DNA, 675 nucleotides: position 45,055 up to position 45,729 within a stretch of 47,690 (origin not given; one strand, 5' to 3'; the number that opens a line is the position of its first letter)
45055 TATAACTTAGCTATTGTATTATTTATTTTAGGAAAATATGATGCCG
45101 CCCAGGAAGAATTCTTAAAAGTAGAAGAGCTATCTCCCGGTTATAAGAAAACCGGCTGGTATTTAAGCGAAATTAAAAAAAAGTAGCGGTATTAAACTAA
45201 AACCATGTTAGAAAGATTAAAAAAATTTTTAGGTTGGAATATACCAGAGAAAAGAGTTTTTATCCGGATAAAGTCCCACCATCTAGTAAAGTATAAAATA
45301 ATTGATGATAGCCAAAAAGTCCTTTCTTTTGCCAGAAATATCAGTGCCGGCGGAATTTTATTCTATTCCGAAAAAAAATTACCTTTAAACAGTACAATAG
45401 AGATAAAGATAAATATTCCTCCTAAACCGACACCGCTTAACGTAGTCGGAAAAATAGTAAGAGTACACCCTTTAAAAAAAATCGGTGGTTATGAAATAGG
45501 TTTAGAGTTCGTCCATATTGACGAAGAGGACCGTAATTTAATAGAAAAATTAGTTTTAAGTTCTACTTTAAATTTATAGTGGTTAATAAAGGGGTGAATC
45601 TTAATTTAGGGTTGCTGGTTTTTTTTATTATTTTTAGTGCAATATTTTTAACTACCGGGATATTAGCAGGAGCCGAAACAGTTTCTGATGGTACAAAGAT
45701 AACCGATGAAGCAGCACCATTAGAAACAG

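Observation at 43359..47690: Separately promoted TPR / PilZ / OM beta-barrel / coiled-coil lipoprotein operon: candidate c-di-GMP-gated trans-envelope export apparatus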

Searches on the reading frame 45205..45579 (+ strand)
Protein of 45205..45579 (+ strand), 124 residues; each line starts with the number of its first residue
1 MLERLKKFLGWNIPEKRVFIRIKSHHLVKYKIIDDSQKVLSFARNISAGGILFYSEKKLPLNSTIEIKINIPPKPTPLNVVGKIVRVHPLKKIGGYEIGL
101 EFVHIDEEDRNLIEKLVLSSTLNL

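Call 8: search_protein_families(library=pfam, proteins=[window:45205-45579:+], max_evalue=0.1)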
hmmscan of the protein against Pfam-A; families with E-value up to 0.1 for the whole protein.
window:45205-45579:+ (124 aa): 1 family
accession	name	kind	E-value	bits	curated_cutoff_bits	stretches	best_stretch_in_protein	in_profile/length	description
PF07238.19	PilZ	-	5.5e-15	56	22.5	1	16-118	2-101/102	PilZ domain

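Call 9: search_protein_families(library=ncbifam, proteins=[window:45205-45579:+], max_evalue=0.1)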
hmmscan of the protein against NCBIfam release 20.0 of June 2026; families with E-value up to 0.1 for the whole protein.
window:45205-45579:+ (124 aa): 1 family
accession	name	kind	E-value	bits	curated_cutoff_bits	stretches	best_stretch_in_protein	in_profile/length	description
TIGR02266.1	gmx_TIGR02266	paralog_domain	4.3e-11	42.8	68.7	1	29-117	7-95/96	TIGR02266 family protein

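Call 15: find_encoding_contigs(protein=window:45205-45579:+, flank=10000, max_places=6)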
Protein window:45205-45579:+ (124 aa): 4 contigs read that carry it; 2 places shown.
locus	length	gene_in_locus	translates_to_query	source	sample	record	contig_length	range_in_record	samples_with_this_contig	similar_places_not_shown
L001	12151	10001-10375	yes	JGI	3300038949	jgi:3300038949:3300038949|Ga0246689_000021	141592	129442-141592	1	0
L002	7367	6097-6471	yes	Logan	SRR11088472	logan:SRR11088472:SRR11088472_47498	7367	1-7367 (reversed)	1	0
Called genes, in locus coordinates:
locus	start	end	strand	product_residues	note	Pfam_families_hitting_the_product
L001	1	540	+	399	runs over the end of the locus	PF20706:GT4-conflict, PF00534:Glycos_transf_1, PF13692:Glyco_trans_1_4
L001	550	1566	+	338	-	PF00535:Glycos_transf_2, PF10111:Glyco_tranf_2_2 (weak), PF13641:Glyco_tranf_2_3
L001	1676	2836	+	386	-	PF00155:Aminotran_1_2 (weak), PF01041:DegT_DnrJ_EryC1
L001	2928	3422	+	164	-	PF02397:Bac_transf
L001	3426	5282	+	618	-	PF13727:CoA_binding_3, PF00106:adh_short (faint), PF01073:3Beta_HSD, PF01370:Epimerase, PF02719:Polysacc_synt_2, PF04321:RmlD_sub_bind, PF07993:NAD_binding_4 (weak), PF16363:GDP_Man_Dehyd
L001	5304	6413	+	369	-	PF01494:FAD_binding_3 (faint), PF03486:HI0933_like (faint), PF07992:Pyr_redox_2 (faint), PF13738:Pyr_redox_3 (weak)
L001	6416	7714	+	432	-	PF00672:HAMP, PF00990:GGDEF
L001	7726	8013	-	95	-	-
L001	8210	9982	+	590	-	PF07721:TPR_4 (faint), PF13432:TPR_16 (faint), PF12895:ANAPC3 (faint), PF21033:RMD1-3 (faint), PF24575:TPR_Slam (faint), PF00515:TPR_1 (faint), PF13424:TPR_12 (weak), PF13414:TPR_11 (weak), +9 more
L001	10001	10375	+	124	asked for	PF07238:PilZ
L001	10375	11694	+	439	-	PF10082:BBP2_2, PF13505:OMP_b-brl (weak)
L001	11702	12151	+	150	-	?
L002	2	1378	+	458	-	?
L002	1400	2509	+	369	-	PF01494:FAD_binding_3 (faint), PF03486:HI0933_like (faint), PF07992:Pyr_redox_2 (faint), PF13738:Pyr_redox_3 (weak)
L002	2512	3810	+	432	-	PF00672:HAMP, PF00990:GGDEF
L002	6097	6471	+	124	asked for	PF07238:PilZ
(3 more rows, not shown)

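Call 41: search_solved_structures(query=window:45205-45579:+, max_evalue=1, show_alignments=3)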
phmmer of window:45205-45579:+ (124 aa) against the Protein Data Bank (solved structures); distinct sequences matched with E-value up to 1: 5.
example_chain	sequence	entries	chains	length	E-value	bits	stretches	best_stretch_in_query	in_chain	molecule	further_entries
2g7h_A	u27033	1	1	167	0.017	18.6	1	24-103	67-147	Methylated-DNA--protein-cysteine methyltransferase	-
4f48_B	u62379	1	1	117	0.23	14.9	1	41-118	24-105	Type IV fimbriae assembly protein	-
3dsg_A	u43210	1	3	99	0.32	14.5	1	41-116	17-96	Type IV fimbriae assembly protein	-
3cnr_A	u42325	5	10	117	0.5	13.8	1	42-118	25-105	Type IV fimbriae assembly protein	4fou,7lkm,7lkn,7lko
7lkq_B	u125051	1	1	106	0.77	13.2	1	42-116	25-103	Type IV fimbriae assembly protein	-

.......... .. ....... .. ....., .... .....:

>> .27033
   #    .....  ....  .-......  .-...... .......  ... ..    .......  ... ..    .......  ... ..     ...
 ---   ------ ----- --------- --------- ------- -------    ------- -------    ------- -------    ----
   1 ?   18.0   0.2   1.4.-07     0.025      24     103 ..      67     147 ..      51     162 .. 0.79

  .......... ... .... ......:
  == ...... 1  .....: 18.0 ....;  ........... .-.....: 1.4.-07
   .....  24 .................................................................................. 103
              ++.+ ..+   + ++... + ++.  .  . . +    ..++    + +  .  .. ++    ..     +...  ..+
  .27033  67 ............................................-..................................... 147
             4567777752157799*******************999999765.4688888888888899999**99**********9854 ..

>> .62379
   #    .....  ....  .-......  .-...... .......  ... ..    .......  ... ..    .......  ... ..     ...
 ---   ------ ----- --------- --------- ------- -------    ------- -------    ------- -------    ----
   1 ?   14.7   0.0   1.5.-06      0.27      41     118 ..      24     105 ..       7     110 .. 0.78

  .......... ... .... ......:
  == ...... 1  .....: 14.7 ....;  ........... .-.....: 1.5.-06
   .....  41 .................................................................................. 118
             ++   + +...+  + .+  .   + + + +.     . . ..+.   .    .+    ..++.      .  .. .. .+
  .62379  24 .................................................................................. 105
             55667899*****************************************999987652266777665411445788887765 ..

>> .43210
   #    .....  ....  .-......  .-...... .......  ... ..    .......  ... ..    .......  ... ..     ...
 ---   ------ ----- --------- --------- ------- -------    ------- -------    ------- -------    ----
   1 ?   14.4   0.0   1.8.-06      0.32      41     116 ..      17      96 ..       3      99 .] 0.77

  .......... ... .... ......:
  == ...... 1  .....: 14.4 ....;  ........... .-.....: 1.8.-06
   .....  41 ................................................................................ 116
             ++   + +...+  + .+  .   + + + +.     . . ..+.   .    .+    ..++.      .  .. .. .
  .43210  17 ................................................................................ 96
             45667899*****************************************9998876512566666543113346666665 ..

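Call 93: search_protein_families(library=pfam, proteins=[L016:16359-18368:+, L016:18370-18639:+, L016:3565-4455:+, L016:6352-6804:+, L016:2-1267:+], max_evalue=0.001)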
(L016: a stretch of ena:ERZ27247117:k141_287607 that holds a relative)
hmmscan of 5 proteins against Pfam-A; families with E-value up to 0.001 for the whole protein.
L016:16359-18368:+ (669 aa): 3 families
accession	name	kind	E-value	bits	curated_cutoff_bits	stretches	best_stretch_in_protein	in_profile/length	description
PF13487.12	HD_5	-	1.9e-31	109.6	27.2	1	486-655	3-169/170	HD domain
PF01966.28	HD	-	9.4e-16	58.6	22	1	499-625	3-116/116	HD domain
PF16927.11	HisKA_7TM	-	1.6e-12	48.2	28.6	1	11-222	3-222/224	N-terminal 7TM region of histidine kinase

L016:18370-18639:+ (89 aa): 3 families
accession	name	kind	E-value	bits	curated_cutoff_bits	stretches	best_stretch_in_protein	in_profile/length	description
PF05899.18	Cupin_3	-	5.2e-28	97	23.5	1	16-86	4-74/74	EutQ-like cupin domain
PF06249.18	EutQ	-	5.8e-07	29.8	21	1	23-85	81-142/152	Ethanolamine utilisation protein EutQ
PF07883.17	Cupin_2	-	7e-06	26.1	27.2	1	37-72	18-52/70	Cupin domain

L016:3565-4455:+ (296 aa): 0 families

L016:6352-6804:+ (150 aa): 0 families

L016:2-1267:+ (421 aa): 8 families
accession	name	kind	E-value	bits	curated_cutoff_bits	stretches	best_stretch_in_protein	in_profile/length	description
PF02719.21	Polysacc_synt_2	-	8.9e-96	320.9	20.2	1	94-377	2-291/293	Polysaccharide biosynthesis protein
PF01370.27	Epimerase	-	9.3e-21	74.8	20.9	1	94-299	2-220/240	NAD dependent epimerase/dehydratase family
PF16363.11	GDP_Man_Dehyd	-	1.7e-18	67.7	27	1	94-218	1-130/332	GDP-mannose 4,6 dehydratase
PF04321.23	RmlD_sub_bind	-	2.2e-13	50.4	27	1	92-264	2-157/287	RmlD substrate binding domain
PF01073.25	3Beta_HSD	-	1.9e-11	44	22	1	94-225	1-124/280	3-beta hydroxysteroid dehydrogenase/isomerase family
PF07993.18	NAD_binding_4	-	1.3e-05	25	20.1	0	95-222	1-141/258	Male sterility protein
PF00106.31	adh_short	-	0.00057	19.8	26.6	0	92-163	2-70/195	short chain dehydrogenase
PF08659.16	KR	-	0.00075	19.9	22.6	0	93-175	3-91/180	KR domain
